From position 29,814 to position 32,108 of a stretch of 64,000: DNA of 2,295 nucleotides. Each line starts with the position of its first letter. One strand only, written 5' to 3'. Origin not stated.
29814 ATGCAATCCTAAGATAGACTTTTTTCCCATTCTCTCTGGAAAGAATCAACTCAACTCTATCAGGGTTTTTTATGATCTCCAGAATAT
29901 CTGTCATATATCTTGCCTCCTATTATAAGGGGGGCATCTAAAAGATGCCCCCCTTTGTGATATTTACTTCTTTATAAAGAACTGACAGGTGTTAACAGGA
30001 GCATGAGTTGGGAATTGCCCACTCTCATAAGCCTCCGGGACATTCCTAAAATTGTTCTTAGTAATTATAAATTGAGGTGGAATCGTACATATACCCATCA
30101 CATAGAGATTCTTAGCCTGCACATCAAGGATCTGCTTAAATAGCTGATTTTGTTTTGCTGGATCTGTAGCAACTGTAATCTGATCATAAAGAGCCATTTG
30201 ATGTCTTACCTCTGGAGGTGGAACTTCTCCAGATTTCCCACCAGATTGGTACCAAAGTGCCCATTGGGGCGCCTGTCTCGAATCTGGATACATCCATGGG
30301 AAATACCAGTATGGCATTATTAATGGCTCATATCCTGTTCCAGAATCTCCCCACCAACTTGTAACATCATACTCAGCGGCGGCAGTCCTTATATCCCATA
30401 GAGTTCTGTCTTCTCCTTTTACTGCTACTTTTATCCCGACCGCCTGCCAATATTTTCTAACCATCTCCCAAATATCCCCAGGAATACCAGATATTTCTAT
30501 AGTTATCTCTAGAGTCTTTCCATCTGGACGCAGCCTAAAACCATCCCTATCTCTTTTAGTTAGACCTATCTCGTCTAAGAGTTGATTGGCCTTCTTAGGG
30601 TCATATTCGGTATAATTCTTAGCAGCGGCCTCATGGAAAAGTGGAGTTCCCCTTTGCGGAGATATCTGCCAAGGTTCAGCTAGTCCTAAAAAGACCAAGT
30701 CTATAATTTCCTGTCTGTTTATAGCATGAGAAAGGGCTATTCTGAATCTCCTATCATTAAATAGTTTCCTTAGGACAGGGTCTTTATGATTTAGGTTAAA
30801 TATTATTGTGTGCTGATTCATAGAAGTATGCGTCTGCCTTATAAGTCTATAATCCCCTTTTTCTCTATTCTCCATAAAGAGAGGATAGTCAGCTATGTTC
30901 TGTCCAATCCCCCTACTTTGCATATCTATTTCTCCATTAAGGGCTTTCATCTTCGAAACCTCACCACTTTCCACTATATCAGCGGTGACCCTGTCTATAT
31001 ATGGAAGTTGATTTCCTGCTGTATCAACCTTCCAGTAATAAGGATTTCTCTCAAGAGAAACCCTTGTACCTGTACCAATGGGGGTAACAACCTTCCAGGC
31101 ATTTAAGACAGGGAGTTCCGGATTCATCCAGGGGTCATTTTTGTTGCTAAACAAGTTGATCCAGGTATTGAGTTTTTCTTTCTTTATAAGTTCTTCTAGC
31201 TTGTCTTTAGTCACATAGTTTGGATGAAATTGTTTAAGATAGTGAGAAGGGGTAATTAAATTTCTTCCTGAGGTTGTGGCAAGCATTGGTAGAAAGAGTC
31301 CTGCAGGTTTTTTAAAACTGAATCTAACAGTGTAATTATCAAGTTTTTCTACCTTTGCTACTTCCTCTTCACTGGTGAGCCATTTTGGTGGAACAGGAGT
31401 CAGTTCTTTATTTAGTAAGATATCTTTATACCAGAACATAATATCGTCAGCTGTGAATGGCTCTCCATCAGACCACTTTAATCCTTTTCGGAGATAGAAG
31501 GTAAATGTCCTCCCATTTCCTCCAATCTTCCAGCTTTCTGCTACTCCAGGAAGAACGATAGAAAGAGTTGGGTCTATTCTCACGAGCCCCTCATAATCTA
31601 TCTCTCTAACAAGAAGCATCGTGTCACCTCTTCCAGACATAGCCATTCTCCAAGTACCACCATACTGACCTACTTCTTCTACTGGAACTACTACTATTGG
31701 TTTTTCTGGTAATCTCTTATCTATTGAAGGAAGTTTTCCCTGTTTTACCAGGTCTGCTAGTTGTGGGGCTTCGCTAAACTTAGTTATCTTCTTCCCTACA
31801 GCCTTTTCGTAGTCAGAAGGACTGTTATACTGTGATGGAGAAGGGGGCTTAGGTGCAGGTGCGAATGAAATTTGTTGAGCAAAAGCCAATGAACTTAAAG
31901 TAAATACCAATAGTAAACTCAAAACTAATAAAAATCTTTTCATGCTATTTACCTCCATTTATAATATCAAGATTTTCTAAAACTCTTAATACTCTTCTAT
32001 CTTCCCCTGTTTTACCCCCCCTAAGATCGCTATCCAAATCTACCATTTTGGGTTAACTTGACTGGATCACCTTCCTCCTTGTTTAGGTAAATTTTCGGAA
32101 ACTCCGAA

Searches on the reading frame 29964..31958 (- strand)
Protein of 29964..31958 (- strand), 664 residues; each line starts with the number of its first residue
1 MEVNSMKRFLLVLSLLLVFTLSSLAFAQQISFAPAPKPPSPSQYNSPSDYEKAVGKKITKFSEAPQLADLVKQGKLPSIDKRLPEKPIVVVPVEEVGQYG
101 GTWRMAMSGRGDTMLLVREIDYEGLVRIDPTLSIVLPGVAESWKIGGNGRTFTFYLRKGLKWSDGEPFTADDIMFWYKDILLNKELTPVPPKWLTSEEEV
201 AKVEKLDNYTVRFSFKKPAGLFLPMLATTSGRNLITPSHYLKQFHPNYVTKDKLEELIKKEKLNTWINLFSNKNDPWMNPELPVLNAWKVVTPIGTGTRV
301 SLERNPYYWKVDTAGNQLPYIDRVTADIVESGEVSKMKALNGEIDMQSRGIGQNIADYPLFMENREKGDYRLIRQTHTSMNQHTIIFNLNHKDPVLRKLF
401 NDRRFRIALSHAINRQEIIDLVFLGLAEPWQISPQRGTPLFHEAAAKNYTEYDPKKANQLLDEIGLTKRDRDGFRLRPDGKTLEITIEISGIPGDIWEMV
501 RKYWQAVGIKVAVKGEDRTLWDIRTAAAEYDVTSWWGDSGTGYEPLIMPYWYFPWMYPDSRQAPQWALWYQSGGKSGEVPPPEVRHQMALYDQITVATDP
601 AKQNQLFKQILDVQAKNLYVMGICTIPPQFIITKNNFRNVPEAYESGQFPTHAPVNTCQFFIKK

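Call 47: search_protein_families(library=pfam, proteins=[window:29964-31958:-], max_evalue=0.00001)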
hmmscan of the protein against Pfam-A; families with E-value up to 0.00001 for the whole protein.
window:29964-31958:- (664 aa): 1 family
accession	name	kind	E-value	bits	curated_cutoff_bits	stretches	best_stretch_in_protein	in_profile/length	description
PF00496.27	SBP_bac_5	-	2.8e-71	241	32.4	1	137-544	4-355/368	Bacterial extracellular solute-binding proteins, family 5 Middle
